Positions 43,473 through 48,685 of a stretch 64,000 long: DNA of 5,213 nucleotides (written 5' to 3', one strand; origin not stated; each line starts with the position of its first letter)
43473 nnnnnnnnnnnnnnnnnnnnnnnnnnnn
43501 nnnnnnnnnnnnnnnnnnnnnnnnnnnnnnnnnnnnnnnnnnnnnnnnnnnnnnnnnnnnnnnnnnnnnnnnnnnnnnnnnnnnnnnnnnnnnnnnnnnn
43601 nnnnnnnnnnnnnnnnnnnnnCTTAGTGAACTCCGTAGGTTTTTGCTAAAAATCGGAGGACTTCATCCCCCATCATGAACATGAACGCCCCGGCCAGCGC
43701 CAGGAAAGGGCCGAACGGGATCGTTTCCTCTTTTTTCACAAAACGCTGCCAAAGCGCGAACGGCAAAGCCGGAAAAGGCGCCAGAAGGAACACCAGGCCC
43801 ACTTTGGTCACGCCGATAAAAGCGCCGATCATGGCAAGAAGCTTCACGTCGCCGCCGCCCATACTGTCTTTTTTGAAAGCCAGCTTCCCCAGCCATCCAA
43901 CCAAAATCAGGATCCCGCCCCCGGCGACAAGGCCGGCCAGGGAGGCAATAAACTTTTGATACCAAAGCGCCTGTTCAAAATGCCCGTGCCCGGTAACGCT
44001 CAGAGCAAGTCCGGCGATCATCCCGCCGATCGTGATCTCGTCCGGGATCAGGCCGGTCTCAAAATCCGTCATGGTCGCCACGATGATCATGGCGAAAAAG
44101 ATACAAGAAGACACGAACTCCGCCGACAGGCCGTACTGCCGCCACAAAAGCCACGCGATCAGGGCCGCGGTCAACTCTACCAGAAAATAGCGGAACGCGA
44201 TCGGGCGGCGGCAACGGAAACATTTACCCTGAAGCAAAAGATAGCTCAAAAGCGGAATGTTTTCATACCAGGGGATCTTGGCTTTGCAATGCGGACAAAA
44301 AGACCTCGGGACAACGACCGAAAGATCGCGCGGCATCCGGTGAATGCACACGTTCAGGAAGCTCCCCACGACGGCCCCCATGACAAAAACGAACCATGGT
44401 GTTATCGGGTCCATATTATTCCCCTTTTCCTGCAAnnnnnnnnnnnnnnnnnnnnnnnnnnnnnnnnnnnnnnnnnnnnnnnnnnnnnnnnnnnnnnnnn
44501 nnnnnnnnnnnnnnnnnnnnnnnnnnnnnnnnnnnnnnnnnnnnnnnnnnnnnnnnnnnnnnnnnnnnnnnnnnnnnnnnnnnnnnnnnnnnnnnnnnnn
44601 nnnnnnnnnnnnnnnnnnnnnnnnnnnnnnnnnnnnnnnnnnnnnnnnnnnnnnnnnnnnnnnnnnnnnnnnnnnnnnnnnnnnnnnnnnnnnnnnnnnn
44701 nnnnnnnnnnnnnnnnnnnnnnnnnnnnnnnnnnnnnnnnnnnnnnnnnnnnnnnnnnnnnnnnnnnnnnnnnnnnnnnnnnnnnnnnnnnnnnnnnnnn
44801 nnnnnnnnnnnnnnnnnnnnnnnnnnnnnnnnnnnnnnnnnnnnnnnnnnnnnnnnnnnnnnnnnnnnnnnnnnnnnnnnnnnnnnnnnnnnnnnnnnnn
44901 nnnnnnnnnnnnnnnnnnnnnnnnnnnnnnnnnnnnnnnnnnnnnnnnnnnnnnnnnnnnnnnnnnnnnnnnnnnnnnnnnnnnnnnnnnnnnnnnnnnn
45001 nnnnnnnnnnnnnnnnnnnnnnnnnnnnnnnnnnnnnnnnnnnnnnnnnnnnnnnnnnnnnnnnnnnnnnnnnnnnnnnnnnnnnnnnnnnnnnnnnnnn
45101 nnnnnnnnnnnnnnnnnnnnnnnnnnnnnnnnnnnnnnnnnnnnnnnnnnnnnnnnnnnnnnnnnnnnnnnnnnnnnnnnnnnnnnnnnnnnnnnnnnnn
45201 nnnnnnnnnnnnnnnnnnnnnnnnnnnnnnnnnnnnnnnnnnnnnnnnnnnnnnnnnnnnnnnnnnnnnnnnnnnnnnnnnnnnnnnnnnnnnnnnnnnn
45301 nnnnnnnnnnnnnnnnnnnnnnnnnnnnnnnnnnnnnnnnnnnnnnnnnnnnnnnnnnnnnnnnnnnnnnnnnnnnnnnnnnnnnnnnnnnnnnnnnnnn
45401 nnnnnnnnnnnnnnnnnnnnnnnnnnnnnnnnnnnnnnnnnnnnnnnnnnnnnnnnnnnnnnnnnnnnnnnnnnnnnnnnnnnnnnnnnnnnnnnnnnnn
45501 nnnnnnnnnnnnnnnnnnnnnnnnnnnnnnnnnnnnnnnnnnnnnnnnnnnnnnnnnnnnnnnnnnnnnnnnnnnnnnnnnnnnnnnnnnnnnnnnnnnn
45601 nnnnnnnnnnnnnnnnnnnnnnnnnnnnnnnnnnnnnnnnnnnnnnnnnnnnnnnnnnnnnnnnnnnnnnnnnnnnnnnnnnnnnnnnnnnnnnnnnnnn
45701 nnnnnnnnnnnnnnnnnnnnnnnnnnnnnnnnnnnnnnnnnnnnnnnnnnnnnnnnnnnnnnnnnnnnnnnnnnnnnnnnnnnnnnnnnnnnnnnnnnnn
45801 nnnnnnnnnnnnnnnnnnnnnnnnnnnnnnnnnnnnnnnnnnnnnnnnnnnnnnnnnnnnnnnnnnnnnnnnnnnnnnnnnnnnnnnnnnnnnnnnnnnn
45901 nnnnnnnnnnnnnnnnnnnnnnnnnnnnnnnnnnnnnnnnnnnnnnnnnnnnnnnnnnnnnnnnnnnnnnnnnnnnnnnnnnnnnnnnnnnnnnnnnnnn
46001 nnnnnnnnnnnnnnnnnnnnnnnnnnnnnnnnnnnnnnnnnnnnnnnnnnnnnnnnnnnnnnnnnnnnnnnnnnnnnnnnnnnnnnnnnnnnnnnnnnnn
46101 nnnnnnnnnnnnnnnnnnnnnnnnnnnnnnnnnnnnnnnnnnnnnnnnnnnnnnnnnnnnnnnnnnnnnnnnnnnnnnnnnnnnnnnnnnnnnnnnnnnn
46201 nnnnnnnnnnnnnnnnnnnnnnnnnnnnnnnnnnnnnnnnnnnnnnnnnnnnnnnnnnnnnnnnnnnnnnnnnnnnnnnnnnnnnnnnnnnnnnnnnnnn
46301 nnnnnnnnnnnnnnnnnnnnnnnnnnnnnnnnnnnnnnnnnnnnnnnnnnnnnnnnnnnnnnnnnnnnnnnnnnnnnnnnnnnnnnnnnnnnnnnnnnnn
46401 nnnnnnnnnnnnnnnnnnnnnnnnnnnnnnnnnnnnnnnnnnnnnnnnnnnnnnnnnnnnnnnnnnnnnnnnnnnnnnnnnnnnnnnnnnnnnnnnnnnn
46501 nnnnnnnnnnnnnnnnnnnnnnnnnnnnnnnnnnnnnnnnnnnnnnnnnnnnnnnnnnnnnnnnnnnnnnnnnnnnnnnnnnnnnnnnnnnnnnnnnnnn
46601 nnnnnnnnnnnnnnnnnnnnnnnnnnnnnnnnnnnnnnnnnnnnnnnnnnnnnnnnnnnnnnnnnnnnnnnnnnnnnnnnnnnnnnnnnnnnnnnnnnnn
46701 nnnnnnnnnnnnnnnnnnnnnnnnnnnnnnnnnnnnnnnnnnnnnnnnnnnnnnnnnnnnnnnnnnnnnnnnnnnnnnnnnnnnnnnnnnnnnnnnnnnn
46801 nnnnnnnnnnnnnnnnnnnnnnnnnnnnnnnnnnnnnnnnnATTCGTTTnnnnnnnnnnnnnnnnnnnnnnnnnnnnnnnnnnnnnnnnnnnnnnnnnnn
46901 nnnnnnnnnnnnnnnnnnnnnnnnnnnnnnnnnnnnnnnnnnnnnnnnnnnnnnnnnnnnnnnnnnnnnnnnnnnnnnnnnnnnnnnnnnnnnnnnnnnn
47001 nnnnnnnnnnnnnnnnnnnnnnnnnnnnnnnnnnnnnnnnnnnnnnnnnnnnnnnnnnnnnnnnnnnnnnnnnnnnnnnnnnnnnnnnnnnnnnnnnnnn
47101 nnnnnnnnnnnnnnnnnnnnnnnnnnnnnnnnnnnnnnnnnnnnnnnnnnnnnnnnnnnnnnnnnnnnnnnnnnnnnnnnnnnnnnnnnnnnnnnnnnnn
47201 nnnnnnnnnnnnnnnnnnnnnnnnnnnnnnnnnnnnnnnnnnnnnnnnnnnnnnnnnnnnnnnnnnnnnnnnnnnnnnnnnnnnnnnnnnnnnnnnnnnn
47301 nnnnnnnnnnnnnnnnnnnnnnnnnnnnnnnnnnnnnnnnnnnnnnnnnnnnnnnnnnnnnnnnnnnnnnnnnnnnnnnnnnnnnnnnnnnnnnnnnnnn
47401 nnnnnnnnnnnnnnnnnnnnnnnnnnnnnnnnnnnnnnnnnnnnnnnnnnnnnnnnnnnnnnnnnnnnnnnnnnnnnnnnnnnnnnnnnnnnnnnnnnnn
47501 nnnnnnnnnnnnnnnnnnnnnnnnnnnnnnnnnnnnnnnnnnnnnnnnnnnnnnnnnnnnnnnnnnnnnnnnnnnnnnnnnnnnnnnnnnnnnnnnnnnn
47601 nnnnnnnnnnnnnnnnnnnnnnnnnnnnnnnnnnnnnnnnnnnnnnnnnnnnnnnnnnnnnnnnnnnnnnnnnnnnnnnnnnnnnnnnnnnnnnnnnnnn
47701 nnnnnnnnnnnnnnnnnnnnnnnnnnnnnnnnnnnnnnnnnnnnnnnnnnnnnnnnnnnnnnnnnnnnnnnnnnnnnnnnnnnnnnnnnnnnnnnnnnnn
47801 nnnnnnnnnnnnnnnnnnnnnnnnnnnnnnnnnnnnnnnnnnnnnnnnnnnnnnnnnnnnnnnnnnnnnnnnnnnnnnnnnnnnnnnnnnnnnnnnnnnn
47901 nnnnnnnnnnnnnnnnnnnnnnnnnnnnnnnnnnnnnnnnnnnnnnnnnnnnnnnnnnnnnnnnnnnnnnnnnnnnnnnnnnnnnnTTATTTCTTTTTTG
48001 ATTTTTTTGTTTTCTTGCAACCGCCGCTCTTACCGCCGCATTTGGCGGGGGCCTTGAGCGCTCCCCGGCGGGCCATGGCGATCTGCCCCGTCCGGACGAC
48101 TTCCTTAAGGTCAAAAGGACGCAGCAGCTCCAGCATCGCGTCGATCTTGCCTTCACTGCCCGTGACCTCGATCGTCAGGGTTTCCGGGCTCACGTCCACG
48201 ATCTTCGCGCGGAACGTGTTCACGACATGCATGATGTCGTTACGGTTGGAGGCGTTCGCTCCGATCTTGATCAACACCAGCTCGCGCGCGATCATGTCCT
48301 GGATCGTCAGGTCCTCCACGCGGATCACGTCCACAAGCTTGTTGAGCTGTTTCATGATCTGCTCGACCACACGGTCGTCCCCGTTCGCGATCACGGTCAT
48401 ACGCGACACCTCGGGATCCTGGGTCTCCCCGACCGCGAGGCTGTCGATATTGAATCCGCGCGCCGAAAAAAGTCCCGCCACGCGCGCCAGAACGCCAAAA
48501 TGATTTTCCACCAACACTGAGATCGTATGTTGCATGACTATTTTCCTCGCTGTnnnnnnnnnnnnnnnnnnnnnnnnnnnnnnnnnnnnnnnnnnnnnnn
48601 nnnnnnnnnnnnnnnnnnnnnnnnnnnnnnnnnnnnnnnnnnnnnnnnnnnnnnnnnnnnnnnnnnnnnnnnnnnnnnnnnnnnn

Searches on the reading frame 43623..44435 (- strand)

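Call 52: search_protein_families(library=pfam, proteins=[window:43623-44435:-], max_evalue=0.00001)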
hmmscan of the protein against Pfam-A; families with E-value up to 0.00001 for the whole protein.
window:43623-44435:- (270 aa): 2 families
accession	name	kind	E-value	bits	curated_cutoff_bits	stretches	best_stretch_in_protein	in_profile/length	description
PF06750.18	A24_N_bact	-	8.2e-33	112.8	23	1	18-99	1-82/84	Bacterial Peptidase A24 N-terminal domain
PF01478.23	Peptidase_A24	-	4.6e-16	59.6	26.5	1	111-227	1-103/104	Type IV leader peptidase family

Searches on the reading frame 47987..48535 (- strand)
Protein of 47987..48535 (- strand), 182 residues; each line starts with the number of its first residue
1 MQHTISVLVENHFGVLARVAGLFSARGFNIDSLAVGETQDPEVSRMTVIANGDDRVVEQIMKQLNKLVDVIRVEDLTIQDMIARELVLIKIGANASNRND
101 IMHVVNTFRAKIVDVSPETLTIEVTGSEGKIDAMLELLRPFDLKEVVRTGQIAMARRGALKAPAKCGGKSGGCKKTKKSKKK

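Call 52: search_protein_families(library=pfam, proteins=[window:47987-48535:-], max_evalue=0.00001)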
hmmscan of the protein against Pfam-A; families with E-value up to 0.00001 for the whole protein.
window:47987-48535:- (182 aa): 4 families
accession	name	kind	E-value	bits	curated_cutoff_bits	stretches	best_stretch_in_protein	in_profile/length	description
PF10369.15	ALS_ss_C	-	1.3e-30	105.7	23.2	1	84-156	1-73/74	Small subunit of acetolactate synthase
PF22629.2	ACT_AHAS_ss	-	1.6e-27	95.9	27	1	5-72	1-67/67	AHAS small subunit-like ACT domain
PF13710.12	ACT_5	-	6.4e-18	64.8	27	1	14-73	4-62/62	ACT domain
PF01842.31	ACT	-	1.4e-16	60.3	27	1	3-68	1-65/66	ACT domain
